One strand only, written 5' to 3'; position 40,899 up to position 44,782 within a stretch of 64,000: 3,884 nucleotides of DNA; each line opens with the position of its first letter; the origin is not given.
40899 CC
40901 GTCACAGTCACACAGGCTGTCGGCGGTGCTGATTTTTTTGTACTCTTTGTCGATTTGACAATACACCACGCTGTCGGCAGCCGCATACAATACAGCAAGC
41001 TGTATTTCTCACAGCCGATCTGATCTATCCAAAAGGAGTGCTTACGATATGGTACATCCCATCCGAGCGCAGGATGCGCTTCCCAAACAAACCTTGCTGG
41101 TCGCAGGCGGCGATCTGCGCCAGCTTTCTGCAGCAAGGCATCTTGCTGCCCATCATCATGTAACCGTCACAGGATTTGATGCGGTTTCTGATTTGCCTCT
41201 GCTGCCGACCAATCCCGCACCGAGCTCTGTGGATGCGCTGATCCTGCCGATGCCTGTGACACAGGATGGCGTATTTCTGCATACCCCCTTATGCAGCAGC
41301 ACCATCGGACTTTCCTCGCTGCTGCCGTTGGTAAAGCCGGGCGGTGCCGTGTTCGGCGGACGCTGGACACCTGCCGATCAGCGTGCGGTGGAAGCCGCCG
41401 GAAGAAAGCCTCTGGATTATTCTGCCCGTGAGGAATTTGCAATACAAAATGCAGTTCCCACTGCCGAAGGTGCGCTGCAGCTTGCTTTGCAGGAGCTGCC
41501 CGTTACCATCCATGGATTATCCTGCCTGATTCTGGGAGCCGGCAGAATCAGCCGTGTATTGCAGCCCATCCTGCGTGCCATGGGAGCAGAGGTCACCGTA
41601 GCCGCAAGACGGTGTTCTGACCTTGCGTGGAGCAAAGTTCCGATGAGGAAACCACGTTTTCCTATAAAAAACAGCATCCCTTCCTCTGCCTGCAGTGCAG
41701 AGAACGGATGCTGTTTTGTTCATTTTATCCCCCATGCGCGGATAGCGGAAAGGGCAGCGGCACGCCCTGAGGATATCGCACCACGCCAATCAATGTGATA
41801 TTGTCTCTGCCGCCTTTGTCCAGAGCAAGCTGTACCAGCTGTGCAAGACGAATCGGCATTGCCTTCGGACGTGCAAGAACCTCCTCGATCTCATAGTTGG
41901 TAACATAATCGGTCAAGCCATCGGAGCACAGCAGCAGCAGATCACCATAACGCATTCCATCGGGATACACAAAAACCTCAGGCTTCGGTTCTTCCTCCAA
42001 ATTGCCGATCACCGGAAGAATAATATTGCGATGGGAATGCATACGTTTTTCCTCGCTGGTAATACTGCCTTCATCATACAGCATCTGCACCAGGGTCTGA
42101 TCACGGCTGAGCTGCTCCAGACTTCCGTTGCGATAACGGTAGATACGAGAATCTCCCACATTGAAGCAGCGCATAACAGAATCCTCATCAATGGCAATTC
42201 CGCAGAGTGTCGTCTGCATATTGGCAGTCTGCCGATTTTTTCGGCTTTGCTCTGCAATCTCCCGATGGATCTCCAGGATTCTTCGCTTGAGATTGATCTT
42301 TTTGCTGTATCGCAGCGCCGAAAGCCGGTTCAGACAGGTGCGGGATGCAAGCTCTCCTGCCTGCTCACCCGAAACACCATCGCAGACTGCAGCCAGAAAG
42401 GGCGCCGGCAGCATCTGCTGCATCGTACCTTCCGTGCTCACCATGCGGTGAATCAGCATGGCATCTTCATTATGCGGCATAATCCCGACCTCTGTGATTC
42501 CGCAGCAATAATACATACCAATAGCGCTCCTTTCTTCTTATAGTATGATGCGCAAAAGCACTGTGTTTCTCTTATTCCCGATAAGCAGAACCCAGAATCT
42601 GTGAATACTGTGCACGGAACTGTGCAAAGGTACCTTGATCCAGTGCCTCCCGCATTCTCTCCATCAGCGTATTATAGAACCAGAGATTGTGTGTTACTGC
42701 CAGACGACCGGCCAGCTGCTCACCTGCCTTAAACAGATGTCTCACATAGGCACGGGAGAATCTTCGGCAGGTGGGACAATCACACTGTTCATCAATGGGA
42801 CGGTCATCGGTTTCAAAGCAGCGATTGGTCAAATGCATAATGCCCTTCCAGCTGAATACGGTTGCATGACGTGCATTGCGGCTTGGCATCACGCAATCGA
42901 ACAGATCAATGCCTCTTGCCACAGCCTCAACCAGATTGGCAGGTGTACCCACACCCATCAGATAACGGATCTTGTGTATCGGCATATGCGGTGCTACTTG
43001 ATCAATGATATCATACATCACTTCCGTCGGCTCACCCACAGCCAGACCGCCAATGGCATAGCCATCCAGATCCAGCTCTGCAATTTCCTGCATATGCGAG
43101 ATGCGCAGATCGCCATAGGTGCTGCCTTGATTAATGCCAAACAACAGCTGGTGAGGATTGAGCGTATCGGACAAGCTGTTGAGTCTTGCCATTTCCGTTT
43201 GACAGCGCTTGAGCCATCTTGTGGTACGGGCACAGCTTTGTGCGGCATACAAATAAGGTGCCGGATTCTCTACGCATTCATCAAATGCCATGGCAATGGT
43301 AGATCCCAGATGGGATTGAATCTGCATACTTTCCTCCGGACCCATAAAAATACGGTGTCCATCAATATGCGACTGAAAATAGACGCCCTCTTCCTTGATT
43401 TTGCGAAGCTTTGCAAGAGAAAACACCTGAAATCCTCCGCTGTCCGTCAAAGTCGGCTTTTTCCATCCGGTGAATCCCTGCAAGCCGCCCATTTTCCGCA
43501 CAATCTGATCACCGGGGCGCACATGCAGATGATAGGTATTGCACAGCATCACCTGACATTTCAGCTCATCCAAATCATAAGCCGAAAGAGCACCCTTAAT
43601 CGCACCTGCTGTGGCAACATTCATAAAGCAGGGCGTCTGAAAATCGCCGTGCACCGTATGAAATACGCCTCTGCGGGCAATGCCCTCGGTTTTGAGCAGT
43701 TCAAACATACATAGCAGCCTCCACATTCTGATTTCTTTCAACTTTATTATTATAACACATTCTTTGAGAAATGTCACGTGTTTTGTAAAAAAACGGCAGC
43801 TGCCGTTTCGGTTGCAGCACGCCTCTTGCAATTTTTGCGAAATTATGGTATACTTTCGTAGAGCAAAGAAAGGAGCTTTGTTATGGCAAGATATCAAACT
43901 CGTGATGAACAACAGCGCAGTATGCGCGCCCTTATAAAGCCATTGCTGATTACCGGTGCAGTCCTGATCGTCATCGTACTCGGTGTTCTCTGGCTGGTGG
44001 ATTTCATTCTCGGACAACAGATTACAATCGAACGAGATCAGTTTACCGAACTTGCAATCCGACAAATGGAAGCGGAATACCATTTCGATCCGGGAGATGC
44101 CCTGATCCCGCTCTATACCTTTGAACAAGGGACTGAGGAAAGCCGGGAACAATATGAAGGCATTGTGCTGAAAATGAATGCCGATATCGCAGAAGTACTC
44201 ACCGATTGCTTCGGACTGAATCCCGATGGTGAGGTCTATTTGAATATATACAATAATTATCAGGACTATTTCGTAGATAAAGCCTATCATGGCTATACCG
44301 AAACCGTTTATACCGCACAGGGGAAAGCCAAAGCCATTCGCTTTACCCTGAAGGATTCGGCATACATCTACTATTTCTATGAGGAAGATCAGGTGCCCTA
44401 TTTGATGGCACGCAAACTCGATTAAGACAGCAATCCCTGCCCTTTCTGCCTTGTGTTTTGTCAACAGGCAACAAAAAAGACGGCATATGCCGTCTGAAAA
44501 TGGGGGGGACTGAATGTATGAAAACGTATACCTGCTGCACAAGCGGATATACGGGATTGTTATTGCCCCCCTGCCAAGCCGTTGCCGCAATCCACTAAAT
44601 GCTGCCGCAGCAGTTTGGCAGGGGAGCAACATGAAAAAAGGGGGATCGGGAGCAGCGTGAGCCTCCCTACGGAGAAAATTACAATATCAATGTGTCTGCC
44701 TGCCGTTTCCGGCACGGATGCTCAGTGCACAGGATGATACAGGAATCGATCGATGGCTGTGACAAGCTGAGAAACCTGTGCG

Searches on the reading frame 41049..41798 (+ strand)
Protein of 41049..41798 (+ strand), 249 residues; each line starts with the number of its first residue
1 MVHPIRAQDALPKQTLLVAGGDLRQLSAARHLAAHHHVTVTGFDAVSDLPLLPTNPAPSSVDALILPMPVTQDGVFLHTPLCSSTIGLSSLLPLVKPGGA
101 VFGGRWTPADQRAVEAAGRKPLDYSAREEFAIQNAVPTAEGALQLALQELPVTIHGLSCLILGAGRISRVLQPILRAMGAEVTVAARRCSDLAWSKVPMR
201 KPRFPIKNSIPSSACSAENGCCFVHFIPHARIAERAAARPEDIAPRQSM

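Call 84: search_protein_families(library=pfam, proteins=[window:41049-41798:+], max_evalue=0.001)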
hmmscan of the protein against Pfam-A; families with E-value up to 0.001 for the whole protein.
window:41049-41798:+ (249 aa): 1 family
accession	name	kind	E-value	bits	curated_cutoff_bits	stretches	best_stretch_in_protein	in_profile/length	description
PF16924.11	DpaA_N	-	3.1e-18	66.4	29.2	1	16-124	2-115/116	Dipicolinate synthase subunit A N-terminal domain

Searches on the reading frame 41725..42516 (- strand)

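Call 84: search_protein_families(library=pfam, proteins=[window:41725-42516:-], max_evalue=0.001)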
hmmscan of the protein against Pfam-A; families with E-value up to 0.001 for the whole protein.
window:41725-42516:- (263 aa): 3 families
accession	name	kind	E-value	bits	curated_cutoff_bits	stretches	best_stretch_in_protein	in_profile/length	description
PF13672.11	PP2C_2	-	7.7e-08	32.6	24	1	41-209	27-182/209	Protein phosphatase 2C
PF00481.26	PP2C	-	1.3e-07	32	20.3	1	36-141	31-141/255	Protein phosphatase 2C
PF07228.17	SpoIIE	-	0.00096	19.6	25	0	188-210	120-143/192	Stage II sporulation protein E (SpoIIE)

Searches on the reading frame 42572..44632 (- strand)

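Call 84: search_protein_families(library=pfam, proteins=[window:42572-44632:-], max_evalue=0.001)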
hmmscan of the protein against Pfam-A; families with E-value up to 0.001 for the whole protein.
window:42572-44632:- (686 aa): 1 family
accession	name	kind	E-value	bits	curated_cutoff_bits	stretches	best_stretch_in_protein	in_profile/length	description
PF01702.25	TGT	-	1.6e-150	501.6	26.3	1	319-678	3-353/357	Queuine tRNA-ribosyltransferase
